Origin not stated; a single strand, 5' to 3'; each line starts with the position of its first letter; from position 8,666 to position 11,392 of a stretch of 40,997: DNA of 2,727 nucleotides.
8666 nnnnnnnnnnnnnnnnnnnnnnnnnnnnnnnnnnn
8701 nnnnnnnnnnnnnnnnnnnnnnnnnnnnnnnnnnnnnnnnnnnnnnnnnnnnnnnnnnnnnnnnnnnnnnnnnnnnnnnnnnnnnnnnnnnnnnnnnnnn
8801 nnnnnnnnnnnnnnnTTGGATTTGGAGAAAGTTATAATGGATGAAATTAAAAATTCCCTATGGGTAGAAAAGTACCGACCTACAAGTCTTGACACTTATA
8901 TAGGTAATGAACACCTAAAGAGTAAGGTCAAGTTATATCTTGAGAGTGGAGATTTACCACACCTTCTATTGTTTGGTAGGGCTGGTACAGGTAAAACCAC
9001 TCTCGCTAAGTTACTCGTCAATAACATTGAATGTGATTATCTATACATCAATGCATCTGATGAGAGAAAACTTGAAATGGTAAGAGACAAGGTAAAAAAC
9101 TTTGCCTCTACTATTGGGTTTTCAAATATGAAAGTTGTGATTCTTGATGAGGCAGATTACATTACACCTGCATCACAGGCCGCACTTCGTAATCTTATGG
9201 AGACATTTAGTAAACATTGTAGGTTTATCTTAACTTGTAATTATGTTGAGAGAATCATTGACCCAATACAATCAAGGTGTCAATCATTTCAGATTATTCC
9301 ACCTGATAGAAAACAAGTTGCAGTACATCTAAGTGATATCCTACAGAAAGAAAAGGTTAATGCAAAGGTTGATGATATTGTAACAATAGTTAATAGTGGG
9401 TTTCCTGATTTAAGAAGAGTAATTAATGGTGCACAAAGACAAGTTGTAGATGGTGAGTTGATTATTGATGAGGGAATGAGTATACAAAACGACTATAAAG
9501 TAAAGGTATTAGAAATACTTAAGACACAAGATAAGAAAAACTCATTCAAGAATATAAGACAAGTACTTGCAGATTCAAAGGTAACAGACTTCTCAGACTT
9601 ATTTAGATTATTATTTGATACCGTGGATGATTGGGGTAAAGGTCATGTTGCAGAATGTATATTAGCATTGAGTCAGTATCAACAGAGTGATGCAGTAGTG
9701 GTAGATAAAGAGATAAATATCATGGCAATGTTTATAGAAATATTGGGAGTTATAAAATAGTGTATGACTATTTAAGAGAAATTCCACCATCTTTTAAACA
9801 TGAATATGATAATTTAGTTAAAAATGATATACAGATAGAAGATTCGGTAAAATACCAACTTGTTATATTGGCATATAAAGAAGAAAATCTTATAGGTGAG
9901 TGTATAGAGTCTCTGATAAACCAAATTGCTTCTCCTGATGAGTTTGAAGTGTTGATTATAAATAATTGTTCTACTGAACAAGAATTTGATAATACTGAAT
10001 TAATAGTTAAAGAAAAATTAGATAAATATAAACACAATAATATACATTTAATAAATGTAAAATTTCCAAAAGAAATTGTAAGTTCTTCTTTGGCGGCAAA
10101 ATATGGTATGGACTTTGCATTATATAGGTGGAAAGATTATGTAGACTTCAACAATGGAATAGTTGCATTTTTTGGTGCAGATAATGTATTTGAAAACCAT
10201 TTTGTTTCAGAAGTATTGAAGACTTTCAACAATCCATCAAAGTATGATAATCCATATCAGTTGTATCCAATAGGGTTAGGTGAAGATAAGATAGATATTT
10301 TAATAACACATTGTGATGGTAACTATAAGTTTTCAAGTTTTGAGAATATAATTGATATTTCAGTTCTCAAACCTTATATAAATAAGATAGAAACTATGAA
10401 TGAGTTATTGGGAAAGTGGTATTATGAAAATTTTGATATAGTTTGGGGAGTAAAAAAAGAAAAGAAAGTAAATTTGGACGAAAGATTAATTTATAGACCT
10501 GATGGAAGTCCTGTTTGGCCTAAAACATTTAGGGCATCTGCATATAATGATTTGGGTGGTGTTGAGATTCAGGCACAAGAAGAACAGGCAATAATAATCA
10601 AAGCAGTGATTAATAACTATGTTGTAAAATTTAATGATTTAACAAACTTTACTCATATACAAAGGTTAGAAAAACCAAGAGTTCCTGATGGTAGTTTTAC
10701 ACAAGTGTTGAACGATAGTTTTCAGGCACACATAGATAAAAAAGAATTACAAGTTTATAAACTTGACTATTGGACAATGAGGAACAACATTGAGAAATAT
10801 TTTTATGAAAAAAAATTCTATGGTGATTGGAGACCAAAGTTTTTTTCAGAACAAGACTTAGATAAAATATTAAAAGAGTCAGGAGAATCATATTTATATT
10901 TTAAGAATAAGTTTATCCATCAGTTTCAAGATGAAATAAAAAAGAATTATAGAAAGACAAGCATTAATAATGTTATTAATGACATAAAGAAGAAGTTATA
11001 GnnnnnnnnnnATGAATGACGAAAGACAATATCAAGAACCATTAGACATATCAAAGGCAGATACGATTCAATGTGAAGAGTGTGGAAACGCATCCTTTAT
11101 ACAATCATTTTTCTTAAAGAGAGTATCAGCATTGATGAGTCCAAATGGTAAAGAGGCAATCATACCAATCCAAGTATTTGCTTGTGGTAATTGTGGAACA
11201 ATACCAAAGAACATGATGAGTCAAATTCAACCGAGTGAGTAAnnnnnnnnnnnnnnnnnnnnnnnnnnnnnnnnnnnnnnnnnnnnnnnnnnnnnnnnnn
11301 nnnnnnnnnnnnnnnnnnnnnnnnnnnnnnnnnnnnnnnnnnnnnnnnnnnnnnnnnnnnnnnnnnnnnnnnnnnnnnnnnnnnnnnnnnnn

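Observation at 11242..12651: Single polypeptide fusing a class-II aaRS-like ligase core to a GNAT-fold domain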

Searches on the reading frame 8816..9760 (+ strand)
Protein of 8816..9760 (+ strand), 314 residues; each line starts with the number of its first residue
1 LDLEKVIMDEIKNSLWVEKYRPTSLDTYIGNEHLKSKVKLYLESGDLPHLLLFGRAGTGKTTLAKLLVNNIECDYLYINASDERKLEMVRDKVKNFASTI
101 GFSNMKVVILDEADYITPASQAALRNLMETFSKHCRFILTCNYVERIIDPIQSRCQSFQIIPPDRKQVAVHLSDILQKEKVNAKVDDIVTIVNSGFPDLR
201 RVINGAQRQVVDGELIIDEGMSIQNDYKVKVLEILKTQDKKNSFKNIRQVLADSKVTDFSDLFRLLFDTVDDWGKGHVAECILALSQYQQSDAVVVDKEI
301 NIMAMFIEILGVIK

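Call 3: search_protein_families(library=pfam, proteins=[window:8816-9760:+], max_evalue=1)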
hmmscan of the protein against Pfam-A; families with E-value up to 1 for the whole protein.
window:8816-9760:+ (314 aa): 49 families (the best 25 are shown)
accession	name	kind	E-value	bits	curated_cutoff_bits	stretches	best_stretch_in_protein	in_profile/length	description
PF00004.35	AAA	-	2.4e-18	67.3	21.2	1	50-161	1-129/131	ATPase family associated with various cellular activities (AAA)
PF13177.12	DNA_pol3_delta2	-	7e-12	46.1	27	1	83-162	80-159/161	DNA polymerase III, delta subunit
PF13401.12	AAA_22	-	1.8e-09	38.4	27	2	49-93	7-54/130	AAA domain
PF13173.12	AAA_14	-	1.5e-08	35.1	27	1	50-140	5-96/129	AAA domain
PF05496.18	RuvB_N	-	3.8e-08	33.7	27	1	21-131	2-111/159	Holliday junction DNA helicase RuvB P-loop domain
PF13191.12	AAA_16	-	3.2e-06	28.2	32.6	1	43-72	20-49/167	AAA ATPase domain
PF20720.3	nSTAND3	-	3.3e-05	24.1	27.2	1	49-180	19-145/155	Novel STAND NTPase 3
PF12780.13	AAA_8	-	4.8e-05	23.2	25.6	1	48-129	25-107/259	P-loop containing dynein motor region D4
PF07728.20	AAA_5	-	6e-05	23.5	22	1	49-129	1-91/139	AAA domain (dynein-related subfamily)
PF01637.24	ATPase_2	-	6.3e-05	23.3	33.2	1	37-129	10-79/225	ATPase domain predominantly from Archaea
PF14532.12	Sigma54_activ_2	-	0.00014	22.5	25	1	48-142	23-108/138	Sigma-54 interaction domain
PF01935.23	DUF87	-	0.0002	22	23.2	1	33-71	7-47/220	Helicase HerA, central domain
PF00005.33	ABC_tran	-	0.00074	20.6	25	1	49-102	13-63/137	ABC transporter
PF00910.28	RNA_helicase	-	0.001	19.9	21.5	1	51-132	2-76/105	RNA helicase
PF25199.1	nSTAND_NTPase5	-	0.0012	19.1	34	1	41-143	35-134/145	Novel STAND NTPase 5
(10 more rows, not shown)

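Call 4: search_protein_families(library=phrogs, proteins=[window:8816-9760:+], max_evalue=0.1)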
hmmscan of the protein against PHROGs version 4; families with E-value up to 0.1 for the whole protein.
window:8816-9760:+ (314 aa): 21 families
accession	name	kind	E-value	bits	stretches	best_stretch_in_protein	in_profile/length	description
phrog_168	-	DNA, RNA and nucleotide metabolism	5.9e-82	276.8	1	12-309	7-307/314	clamp loader of DNA polymerase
phrog_5846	-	DNA, RNA and nucleotide metabolism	5.6e-35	122.3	1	18-194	8-187/380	clamp loader of DNA polymerase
phrog_11838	-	DNA, RNA and nucleotide metabolism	1.2e-28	101.4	1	12-253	3-250/420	clamp loader of DNA polymerase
phrog_2376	-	other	3.7e-05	24.2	1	41-196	68-227/363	ATPase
phrog_50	-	DNA, RNA and nucleotide metabolism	7.2e-05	23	1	12-83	326-408/570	DnaC-like helicase loader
phrog_9172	-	unknown function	0.0007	19.5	1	32-80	91-140/509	-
phrog_3757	-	unknown function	0.0011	19.4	1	44-82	123-161/367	-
phrog_325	-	DNA, RNA and nucleotide metabolism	0.0015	17.8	1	46-72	489-515/986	Dda-like helicase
phrog_7485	-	unknown function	0.0029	17.6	1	50-192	230-335/430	-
phrog_7998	-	unknown function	0.0042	17.3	1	33-90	28-88/339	-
phrog_296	-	integration and excision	0.011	15.5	0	51-88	322-358/626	DNA transposition protein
phrog_19600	-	other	0.013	15.3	0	49-77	83-112/447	ATPase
phrog_170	-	other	0.016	15.7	1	26-67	68-110/323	PhoH-like phosphate starvation-inducible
phrog_22963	-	unknown function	0.021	14.9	0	224-258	325-359/373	-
phrog_5534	-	unknown function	0.033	14.4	1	48-104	28-85/273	-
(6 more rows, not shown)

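Call 13: search_dna_similar(query=window:8816-9760:+, collection=phages, mode=protein, max_rows=12)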
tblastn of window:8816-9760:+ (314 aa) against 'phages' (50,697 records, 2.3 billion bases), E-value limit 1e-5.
Records with a match: 2758; places in all: 2767; records where one place covers at least 80% of the query: 2185.
Best place of each record, by identity: <60% 2758.
By first word of the organism name: Escherichia 677; Synechococcus 377; Klebsiella 331; Salmonella 203; Vibrio 176; Shigella 89; Aeromonas 82; Acinetobacter 71; Erwinia 65; Cyanophage 61; and 71 more.
By host as written in the record: - 496; Escherichia coli 282; Klebsiella pneumoniae 115; Synechococcus 107; Erwinia amylovora 42; Synechococcus sp. 38; Escherichia coli O157:H7 38; Salmonella enterica 30; and 609 more.
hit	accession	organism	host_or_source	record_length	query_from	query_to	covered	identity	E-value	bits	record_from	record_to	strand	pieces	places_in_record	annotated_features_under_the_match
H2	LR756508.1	uncultured phage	metagenomic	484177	15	304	92%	45.4%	3e-67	297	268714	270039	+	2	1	record has no annotation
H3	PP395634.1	Microcystis phage Mel-JY01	Microcystis elabens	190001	8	313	97%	41.5%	2e-72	248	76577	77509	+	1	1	HolB ATPase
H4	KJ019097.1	Synechococcus phage ACG-2014f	-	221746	7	310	97%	41.6%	3e-61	216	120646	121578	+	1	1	clamp loader subunit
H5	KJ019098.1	Synechococcus phage ACG-2014f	-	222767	7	310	97%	41.6%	3e-61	216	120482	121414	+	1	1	clamp loader subunit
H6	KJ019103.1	Synechococcus phage ACG-2014f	-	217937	7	310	97%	41.6%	6e-61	215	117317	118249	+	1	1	clamp loader subunit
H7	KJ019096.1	Synechococcus phage ACG-2014f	-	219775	7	310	97%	41.6%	6e-61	215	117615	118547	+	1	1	clamp loader subunit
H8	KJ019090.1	Synechococcus phage ACG-2014f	-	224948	7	310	97%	41.6%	6e-61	215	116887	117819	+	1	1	clamp loader subunit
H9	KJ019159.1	Synechococcus phage ACG-2014f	-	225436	7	310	97%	41.6%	6e-61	215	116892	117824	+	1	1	clamp loader subunit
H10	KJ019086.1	Synechococcus phage ACG-2014f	-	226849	7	310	97%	41.6%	6e-61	215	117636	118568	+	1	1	clamp loader subunit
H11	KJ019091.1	Synechococcus phage ACG-2014f_Syn7803US26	-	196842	7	310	97%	41.6%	7e-61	215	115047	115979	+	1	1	clamp loader subunit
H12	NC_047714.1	Synechococcus phage ACG-2014f_Syn7803US26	-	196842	7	310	97%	41.6%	7e-61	215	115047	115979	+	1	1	clamp loader of DNA polymerase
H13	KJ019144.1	Synechococcus phage ACG-2014f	-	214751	7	310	97%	41.6%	7e-61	215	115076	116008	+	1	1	clamp loader subunit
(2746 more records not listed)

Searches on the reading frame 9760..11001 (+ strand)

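Call 3: search_protein_families(library=pfam, proteins=[window:9760-11001:+], max_evalue=1)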
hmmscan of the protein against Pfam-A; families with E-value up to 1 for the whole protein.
window:9760-11001:+ (413 aa): 2 families
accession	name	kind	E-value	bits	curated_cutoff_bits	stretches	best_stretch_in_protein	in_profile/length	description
PF00535.33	Glycos_transf_2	-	1e-09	39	23.3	1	35-161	3-108/168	Glycosyl transferase family 2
PF13641.12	Glyco_tranf_2_3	-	0.0013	19.3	27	1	33-159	4-114/230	Glycosyltransferase like family 2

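Call 4: search_protein_families(library=phrogs, proteins=[window:9760-11001:+], max_evalue=0.1)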
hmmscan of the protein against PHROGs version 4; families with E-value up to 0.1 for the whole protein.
window:9760-11001:+ (413 aa): 3 families
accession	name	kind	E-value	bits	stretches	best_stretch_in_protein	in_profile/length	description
phrog_22088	-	unknown function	2.4e-05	24.5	1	22-83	52-113/377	-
phrog_1460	-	DNA, RNA and nucleotide metabolism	0.0064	17.5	1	299-399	32-125/140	tRNA amidotransferase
phrog_7340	-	unknown function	0.043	15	0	356-403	24-70/88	-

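Call 14: search_protein_families(library=ncbifam, proteins=[window:9760-11001:+], max_evalue=1)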
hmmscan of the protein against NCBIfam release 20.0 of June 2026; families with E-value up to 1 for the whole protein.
window:9760-11001:+ (413 aa): 2 families
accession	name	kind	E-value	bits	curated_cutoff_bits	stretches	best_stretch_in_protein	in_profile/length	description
NF041875.1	EPS_EpsD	equivalog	0.11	11.8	370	1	34-75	3-44/325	exopolysaccharide biosynthesis glycosyltransferase EpsD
TIGR03469.1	HpnB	hypoth_equivalog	0.19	10.7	379.25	1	33-91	47-100/386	hopene-associated glycosyltransferase HpnB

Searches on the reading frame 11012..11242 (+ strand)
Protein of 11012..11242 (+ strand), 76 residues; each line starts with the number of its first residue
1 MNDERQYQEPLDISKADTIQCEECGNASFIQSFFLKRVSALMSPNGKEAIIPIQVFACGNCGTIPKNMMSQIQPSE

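Call 3: search_protein_families(library=pfam, proteins=[window:11012-11242:+], max_evalue=1)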
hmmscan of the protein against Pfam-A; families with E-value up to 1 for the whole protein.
window:11012-11242:+ (76 aa): 12 families
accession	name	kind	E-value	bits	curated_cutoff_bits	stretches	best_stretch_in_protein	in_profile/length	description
PF03604.18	Zn_ribbon_RPAB4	-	0.0041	17.2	24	1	11-25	10-24/32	DNA directed RNA polymerase, 7 kDa subunit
PF19133.5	DUF5816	-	0.0064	17.2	26.9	0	16-27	50-61/72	Family of unknown function (DUF5816)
PF22289.1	DmmA-like_C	-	0.0088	16.4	27.4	1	15-42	15-42/44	Dimethylamine monooxygenase subunit DmmA-like, C-terminal domain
PF09723.15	Zn_ribbon_8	-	0.018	15.5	34.4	0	13-26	21-34/41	Zinc ribbon domain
PF09044.15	Kp4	-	0.022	15.3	27.8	1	1-68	43-107/125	Kp4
PF08421.16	Methyltransf_13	-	0.049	14.2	31.3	0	46-63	32-49/62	Putative zinc binding domain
PF13248.11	Zn_ribbon_3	-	0.062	13.2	27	0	58-63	5-10/26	zinc-ribbon domain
PF06397.17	Desulfoferrod_N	-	0.082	13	23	0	54-64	5-15/36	Desulfoferrodoxin, N-terminal domain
PF18547.6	HalOD2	-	0.12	12.7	27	0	55-64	31-40/52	Halobacterial output domain 2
PF07754.17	HVO_2753_ZBP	-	0.29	11.4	33.2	0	55-63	16-24/46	Small zinc finger protein HVO_2753-like, Zn-binding pocket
PF02591.20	Zn_ribbon_9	-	0.31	11.6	29.1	0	12-25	16-30/33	C4-type zinc ribbon domain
PF21319.3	zf-FCS_1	-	0.57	10.7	26.6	1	20-36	2-20/31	Zinc finger, FCS-type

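Call 4: search_protein_families(library=phrogs, proteins=[window:11012-11242:+], max_evalue=0.1)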
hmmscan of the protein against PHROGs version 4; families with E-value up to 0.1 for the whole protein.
window:11012-11242:+ (76 aa): 4 families
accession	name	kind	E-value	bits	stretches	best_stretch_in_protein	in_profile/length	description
phrog_23729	-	unknown function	0.0081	17.5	1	17-70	35-88/98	-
phrog_17723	-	unknown function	0.022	15.7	0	19-28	30-39/47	-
phrog_23069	-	unknown function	0.053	14.9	0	55-73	7-25/96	-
phrog_9369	-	unknown function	0.076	13.8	0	15-26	37-48/69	-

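Call 14: search_protein_families(library=ncbifam, proteins=[window:11012-11242:+], max_evalue=1)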
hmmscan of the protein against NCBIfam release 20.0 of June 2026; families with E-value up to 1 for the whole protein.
window:11012-11242:+ (76 aa): 4 families
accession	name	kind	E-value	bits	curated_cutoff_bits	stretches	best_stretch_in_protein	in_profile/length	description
TIGR04165.1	methano_modCys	hypoth_equivalog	0.0099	16.1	60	0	13-25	31-43/50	TIGR04165 family Cys-rich peptide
TIGR00319.1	desulf_FeS4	domain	0.042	13.6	36.05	0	54-64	6-16/34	desulfoferrodoxin FeS4 iron-binding domain-containing protein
TIGR03831.1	YgiT_finger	domain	0.049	13.9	20.2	0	46-63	21-40/46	YgiT-type zinc finger protein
NF047912.1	ECs_2282_CxxC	subfamily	0.085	12.8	37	1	18-62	2-34/60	ECs_2282 family putative zinc-binding protein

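Call 67: search_dna_similar(query=window:11012-11242:+, collection=phages, mode=protein, max_evalue=0.001, max_rows=25)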
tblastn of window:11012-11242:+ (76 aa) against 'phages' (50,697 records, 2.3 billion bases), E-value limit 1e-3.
Records with a match: 6; places in all: 6; records where one place covers at least 80% of the query: 1.
Best place of each record, by identity: <60% 6.
By first word of the organism name: Flavobacterium 4; uncultured 1; Microcystis 1.
By host as written in the record: Flavobacterium sp. LMO8 4; - 1; Microcystis elabens 1.
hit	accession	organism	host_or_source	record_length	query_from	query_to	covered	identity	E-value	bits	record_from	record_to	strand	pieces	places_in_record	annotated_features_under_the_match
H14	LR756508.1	uncultured phage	metagenomic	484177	11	64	71%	44.4%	2e-8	54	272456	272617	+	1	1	record has no annotation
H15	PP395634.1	Microcystis phage Mel-JY01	Microcystis elabens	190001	11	71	80%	38.1%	6e-7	50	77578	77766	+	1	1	hypothetical protein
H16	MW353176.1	Flavobacterium phage vB_FspM_immuto_3-5A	Flavobacterium sp. LMO8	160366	5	64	79%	28.6%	6e-5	44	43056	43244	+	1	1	Zn-finger protein | hypothetical protein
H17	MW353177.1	Flavobacterium phage vB_FspM_immuto_13-6C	Flavobacterium sp. LMO8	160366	5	64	79%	28.6%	6e-5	44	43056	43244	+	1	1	Zn-finger protein | hypothetical protein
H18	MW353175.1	Flavobacterium phage vB_FspM_immuto_2-6A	Flavobacterium sp. LMO8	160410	5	64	79%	28.6%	6e-5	44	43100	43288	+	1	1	Zn-finger protein | hypothetical protein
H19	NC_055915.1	Flavobacterium phage vB_FspM_immuto_2-6A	Flavobacterium sp. LMO8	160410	5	64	79%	28.6%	6e-5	44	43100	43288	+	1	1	Zn-finger protein | hypothetical protein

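Call 69: get_annotated_region(hit=H15, flank=5000)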
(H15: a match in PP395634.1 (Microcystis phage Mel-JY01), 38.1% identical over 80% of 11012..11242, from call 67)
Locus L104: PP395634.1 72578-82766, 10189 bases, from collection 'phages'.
description: Microcystis phage Mel-JY01, complete genome.
organism: Microcystis phage Mel-JY01 (NCBI taxid 3126653)
taxonomy: Viruses; Duplodnaviria; Heunggongvirae; Uroviricota; Caudoviricetes
host: Microcystis elabens; source: -; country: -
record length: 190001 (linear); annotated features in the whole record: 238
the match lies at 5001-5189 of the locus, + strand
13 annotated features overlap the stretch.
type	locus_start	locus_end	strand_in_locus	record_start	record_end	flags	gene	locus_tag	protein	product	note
CDS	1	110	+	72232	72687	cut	-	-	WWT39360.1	hypothetical protein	-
CDS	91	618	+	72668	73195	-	-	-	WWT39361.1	hypothetical protein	-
CDS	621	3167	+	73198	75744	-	-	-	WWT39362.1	PolB DNA polymerase elongation subunit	family B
CDS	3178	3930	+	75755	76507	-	-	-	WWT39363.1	hypothetical protein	-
CDS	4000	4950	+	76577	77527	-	-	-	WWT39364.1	HolB ATPase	involved in DNA replication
CDS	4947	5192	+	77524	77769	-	-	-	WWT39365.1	hypothetical protein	-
CDS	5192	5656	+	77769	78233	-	-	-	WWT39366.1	clamp loader A subunit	-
CDS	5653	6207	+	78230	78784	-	-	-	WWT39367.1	hypothetical protein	-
CDS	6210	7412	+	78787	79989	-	-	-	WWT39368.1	S-adenosylmethionine synthase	-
CDS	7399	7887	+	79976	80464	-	-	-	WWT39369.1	hypothetical protein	-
CDS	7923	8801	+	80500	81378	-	-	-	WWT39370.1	hypothetical protein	-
CDS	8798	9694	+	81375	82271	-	-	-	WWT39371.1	PD-(D/E)XK nuclease superfamily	-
CDS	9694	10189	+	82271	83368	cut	-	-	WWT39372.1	GuaB IMP dehydrogenase/GMP reductase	-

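Call 70: get_annotated_region(hit=H16, flank=4000)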
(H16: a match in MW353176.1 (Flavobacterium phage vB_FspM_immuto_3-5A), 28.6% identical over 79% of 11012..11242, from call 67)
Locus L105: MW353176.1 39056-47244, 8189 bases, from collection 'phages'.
description: Flavobacterium phage vB_FspM_immuto_3-5A, complete genome.
organism: Flavobacterium phage vB_FspM_immuto_3-5A (NCBI taxid 2801478)
taxonomy: Viruses; Duplodnaviria; Heunggongvirae; Uroviricota; Caudoviricetes; Immutovirus
host: Flavobacterium sp. LMO8; source: Baltic Sea mesocosm; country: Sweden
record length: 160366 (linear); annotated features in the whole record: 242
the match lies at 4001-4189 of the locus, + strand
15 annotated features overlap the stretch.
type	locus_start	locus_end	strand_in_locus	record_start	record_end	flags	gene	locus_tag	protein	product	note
CDS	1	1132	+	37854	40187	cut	-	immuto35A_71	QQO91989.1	DNA polymerase family A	-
CDS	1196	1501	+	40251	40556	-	-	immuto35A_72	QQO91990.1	co-chaperonin GroES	Co-chaperonin GroES (HSP10), GroS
CDS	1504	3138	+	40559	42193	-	-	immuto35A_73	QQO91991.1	chaperonin GroEL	Chaperonin GroEL (HSP60 family), GroL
CDS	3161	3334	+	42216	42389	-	-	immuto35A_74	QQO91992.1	hypothetical protein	-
CDS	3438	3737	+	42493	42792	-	-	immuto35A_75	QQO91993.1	flagellar basal body-associated protein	Flagellar basal body-associated protein, FliL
CDS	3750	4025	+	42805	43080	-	-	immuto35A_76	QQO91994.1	hypothetical protein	-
CDS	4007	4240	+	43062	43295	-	-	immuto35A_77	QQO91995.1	Zn-finger protein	-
CDS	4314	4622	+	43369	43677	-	-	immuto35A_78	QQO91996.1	hypothetical protein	-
CDS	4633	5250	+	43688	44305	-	-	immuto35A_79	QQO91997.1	putative chitinase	-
CDS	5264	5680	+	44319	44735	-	-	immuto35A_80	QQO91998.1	holin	Phage-related holin (Lysis protein)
CDS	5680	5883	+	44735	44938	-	-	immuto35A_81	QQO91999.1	YneF protein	Uncharacterized protein YneF, UPF0154 family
CDS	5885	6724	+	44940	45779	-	-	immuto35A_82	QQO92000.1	hypothetical protein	-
CDS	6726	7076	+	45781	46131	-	-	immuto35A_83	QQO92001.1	hypothetical protein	-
CDS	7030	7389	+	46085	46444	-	-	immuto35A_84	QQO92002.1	hypothetical protein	Uncharacterized protein (COG5399)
CDS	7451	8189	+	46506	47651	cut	-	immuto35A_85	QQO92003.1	hypothetical protein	-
